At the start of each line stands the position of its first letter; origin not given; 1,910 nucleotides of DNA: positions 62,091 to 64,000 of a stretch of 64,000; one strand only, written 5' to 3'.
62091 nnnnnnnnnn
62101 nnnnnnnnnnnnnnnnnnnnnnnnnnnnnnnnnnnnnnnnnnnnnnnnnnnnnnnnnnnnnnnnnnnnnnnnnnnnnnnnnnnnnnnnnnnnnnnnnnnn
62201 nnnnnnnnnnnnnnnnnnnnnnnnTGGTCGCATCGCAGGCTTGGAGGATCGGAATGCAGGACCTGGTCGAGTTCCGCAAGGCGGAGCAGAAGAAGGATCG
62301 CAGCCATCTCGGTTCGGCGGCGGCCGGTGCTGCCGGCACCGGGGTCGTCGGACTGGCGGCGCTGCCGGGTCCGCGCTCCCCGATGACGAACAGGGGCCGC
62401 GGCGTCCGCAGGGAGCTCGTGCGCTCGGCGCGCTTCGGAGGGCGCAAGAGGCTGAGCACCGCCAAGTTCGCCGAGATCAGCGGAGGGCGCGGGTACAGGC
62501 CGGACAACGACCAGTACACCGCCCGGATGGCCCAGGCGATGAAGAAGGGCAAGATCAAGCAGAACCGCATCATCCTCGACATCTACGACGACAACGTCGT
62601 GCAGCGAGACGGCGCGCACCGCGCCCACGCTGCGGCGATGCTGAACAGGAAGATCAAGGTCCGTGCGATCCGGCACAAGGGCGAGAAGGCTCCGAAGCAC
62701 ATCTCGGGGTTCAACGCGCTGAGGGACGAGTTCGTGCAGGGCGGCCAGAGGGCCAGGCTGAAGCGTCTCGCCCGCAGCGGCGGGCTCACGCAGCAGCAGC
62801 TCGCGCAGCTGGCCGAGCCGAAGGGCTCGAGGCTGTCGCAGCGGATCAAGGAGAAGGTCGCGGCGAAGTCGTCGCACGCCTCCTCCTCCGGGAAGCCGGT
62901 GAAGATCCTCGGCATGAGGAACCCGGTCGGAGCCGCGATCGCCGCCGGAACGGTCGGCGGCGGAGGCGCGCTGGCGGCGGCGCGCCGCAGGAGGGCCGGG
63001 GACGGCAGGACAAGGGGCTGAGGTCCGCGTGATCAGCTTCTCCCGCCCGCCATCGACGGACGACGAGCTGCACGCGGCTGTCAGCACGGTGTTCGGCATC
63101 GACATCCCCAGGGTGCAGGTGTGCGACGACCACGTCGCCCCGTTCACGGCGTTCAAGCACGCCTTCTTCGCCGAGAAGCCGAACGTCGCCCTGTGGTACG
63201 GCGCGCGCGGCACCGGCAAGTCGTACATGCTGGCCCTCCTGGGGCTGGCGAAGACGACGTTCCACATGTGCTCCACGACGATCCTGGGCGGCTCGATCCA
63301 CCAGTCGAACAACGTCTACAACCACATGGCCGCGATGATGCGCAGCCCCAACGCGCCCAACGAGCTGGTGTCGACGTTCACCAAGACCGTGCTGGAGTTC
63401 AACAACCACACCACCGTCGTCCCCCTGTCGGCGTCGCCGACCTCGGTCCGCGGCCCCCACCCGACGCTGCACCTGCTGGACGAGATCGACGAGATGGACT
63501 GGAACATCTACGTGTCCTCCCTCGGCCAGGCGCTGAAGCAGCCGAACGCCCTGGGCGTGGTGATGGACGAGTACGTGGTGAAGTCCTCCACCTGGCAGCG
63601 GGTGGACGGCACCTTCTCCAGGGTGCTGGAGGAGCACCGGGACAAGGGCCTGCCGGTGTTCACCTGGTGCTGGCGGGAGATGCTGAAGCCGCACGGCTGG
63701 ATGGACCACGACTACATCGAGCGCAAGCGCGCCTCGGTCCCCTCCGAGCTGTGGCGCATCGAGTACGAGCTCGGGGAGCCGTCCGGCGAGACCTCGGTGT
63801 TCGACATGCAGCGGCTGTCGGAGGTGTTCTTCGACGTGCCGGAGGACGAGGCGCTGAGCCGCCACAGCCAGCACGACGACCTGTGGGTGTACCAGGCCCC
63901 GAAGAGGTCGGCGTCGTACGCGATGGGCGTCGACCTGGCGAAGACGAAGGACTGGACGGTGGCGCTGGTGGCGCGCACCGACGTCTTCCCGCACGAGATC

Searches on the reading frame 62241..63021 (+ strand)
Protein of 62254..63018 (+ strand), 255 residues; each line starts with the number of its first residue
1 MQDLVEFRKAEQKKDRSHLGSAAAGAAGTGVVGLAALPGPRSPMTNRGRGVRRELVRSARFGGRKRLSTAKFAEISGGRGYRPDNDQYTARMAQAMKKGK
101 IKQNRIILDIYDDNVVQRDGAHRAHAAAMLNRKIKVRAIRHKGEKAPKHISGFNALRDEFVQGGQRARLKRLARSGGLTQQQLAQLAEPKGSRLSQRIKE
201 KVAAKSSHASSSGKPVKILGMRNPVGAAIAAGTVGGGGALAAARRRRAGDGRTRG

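Call 16: search_protein_families(library=pfam, proteins=[window:62241-63021:+], max_evalue=0.001)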
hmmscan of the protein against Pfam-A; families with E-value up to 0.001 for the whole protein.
window:62241-63021:+ (260 aa): 0 families

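Call 18: search_protein_families(library=phrogs, proteins=[window:62241-63021:+], max_evalue=0.01)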
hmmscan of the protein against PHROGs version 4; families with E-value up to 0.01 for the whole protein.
window:62241-63021:+ (260 aa): 0 families

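Call 63: search_protein_families(library=pfam, proteins=[window:62254-63018:+], max_evalue=0.1)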
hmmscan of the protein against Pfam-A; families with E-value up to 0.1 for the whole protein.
window:62254-63018:+ (255 aa): 0 families

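Call 65: search_solved_structures(query=A5, max_evalue=10, show_alignments=2)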
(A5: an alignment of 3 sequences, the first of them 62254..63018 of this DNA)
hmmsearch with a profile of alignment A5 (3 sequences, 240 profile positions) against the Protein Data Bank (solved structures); distinct sequences matched with E-value up to 10: 3.
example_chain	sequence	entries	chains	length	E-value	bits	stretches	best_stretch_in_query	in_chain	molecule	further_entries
9e6q_AX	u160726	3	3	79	0.0062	19.5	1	121-200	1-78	Large ribosomal subunit protein uL29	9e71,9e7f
1f75_A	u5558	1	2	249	0.38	13.6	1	135-182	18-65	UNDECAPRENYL PYROPHOSPHATE SYNTHETASE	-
4eue_A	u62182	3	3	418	0.89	12.4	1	28-99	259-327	Putative reductase CA_C0462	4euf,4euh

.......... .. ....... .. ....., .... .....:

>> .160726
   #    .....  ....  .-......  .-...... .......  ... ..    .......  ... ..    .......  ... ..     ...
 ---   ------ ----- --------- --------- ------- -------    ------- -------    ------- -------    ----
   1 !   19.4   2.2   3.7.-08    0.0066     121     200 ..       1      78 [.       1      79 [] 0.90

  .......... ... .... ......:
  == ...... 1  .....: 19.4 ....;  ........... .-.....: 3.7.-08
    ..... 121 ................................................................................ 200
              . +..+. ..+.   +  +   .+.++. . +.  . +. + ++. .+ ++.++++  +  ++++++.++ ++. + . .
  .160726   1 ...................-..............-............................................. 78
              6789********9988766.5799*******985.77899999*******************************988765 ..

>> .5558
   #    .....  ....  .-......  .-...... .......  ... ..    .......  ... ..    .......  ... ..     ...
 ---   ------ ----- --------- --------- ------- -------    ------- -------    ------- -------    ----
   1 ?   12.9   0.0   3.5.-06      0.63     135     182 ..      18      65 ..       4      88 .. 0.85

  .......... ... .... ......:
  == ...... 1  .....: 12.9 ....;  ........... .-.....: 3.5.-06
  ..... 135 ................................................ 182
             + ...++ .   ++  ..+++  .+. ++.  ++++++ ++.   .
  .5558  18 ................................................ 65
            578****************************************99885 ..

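Call 86: search_protein_families(library=phrogs, proteins=[window:62254-63018:+], max_evalue=0.01)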
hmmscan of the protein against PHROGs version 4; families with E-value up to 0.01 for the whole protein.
window:62254-63018:+ (255 aa): 0 families

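Call 98: search_protein_families(library=ncbifam, proteins=[window:62254-63018:+], max_evalue=0.01)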
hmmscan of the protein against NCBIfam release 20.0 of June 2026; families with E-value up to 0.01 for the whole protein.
window:62254-63018:+ (255 aa): 0 families

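Call 101: search_dna_similar(query=window:62254-63018:+, collection=phages, mode=protein, max_evalue=0.01, max_rows=15)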
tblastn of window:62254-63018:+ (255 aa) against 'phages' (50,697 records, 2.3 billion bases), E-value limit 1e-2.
No match.

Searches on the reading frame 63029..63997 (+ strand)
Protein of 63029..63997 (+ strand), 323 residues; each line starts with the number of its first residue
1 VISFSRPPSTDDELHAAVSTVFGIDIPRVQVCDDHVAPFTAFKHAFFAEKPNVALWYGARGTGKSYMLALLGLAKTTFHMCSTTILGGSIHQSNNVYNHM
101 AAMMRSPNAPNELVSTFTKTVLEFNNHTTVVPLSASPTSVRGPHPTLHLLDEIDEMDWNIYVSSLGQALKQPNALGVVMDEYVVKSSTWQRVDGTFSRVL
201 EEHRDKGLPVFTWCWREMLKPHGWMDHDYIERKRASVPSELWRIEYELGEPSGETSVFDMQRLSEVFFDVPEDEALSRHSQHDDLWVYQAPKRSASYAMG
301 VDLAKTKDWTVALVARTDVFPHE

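Call 16: search_protein_families(library=pfam, proteins=[window:63029-63997:+], max_evalue=0.001)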
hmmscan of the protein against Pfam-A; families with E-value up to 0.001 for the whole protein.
window:63029-63997:+ (323 aa): 0 families

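Call 18: search_protein_families(library=phrogs, proteins=[window:63029-63997:+], max_evalue=0.01)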
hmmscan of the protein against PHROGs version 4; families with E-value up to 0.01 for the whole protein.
window:63029-63997:+ (323 aa): 3 families
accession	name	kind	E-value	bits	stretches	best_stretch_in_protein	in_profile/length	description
phrog_9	-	head and packaging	2.3e-11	44.2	1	54-158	226-334/812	terminase large subunit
phrog_2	-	head and packaging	9.5e-05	22.3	1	38-316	263-503/807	terminase large subunit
phrog_7579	-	head and packaging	0.0013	19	1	46-163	12-129/239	terminase large subunit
